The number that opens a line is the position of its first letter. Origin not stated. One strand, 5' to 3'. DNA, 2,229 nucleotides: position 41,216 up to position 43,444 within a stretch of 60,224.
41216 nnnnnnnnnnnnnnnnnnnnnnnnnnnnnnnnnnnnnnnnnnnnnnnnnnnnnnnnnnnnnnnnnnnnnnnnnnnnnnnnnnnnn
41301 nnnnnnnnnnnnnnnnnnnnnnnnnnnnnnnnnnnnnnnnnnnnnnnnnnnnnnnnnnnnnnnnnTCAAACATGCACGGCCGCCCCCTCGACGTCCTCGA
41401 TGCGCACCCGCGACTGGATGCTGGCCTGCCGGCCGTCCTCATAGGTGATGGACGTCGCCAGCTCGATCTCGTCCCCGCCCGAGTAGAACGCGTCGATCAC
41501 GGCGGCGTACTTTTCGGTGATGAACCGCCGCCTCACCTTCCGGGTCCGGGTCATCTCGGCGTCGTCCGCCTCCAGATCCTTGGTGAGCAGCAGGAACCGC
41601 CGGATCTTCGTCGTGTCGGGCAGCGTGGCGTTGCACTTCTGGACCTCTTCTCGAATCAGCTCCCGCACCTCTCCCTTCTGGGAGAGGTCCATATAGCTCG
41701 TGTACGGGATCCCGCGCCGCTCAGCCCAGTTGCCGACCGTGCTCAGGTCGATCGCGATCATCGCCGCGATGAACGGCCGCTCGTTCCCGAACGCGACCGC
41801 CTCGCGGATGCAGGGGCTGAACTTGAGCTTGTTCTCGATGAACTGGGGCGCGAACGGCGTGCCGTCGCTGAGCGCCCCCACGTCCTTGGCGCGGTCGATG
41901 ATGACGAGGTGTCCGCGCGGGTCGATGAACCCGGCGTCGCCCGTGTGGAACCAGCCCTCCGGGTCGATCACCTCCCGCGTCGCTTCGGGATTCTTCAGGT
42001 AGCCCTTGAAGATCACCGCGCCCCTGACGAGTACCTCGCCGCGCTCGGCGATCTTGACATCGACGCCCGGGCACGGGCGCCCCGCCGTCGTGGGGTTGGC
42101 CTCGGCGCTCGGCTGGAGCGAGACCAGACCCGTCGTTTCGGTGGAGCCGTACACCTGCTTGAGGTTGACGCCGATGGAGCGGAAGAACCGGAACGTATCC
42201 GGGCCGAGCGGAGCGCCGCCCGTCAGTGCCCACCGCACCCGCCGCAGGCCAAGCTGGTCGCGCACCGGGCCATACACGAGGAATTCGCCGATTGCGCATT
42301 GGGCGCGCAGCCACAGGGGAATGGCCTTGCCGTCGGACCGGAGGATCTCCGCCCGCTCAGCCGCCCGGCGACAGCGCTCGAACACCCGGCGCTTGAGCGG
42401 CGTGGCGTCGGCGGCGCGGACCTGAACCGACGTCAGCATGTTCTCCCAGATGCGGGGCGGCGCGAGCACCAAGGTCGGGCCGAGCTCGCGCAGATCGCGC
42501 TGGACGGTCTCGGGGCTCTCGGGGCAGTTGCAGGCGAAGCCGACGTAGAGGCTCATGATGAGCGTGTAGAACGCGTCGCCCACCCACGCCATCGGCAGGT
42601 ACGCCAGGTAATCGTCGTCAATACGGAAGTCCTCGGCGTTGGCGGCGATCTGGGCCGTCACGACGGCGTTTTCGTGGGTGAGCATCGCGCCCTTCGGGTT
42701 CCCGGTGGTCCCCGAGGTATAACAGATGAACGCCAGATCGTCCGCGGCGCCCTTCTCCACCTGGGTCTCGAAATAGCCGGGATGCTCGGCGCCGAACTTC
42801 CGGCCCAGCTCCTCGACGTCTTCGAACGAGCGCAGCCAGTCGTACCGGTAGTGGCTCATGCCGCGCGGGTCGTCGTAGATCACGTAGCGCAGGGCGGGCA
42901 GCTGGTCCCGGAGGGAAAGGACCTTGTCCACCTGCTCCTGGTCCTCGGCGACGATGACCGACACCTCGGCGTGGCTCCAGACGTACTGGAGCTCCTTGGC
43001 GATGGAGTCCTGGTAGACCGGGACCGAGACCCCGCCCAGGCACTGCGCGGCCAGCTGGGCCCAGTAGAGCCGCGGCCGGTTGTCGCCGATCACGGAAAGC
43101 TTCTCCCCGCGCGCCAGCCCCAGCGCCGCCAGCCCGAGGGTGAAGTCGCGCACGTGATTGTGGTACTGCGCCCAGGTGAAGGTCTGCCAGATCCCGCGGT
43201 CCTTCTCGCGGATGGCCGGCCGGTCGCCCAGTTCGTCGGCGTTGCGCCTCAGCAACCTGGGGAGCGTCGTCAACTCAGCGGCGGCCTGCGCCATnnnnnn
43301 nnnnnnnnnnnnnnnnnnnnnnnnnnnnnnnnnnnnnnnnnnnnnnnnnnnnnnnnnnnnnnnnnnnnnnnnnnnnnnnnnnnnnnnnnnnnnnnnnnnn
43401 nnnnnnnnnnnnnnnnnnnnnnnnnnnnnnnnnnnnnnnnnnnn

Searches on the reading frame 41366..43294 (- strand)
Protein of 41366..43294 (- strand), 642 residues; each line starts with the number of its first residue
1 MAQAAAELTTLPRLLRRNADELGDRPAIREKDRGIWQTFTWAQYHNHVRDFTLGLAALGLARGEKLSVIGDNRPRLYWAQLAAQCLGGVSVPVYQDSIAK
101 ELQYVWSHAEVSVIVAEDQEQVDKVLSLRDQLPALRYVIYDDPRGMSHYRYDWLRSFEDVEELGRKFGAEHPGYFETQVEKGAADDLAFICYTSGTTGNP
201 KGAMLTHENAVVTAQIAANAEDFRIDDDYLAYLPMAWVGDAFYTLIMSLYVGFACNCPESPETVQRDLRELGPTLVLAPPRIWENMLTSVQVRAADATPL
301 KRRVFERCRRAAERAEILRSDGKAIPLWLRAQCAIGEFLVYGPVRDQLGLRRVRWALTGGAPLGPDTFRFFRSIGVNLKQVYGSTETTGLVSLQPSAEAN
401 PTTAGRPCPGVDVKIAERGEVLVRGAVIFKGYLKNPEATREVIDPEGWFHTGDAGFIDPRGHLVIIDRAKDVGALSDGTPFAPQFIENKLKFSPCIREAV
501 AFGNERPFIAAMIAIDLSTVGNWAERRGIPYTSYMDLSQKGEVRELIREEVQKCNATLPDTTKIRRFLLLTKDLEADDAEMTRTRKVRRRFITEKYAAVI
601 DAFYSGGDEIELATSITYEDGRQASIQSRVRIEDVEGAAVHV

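Call 73: search_protein_families(library=pfam, proteins=[window:41366-43294:-], max_evalue=0.00001)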
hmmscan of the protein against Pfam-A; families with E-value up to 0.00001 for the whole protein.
window:41366-43294:- (642 aa): 2 families
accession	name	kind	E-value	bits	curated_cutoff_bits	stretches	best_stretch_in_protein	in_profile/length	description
PF00501.34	AMP-binding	-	2.4e-71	241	29.9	1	16-433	2-384/384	AMP-binding enzyme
PF23562.2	AMP-binding_C_3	-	3.1e-12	47.4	20.8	1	473-605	4-121/124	AMP-binding enzyme C-terminal domain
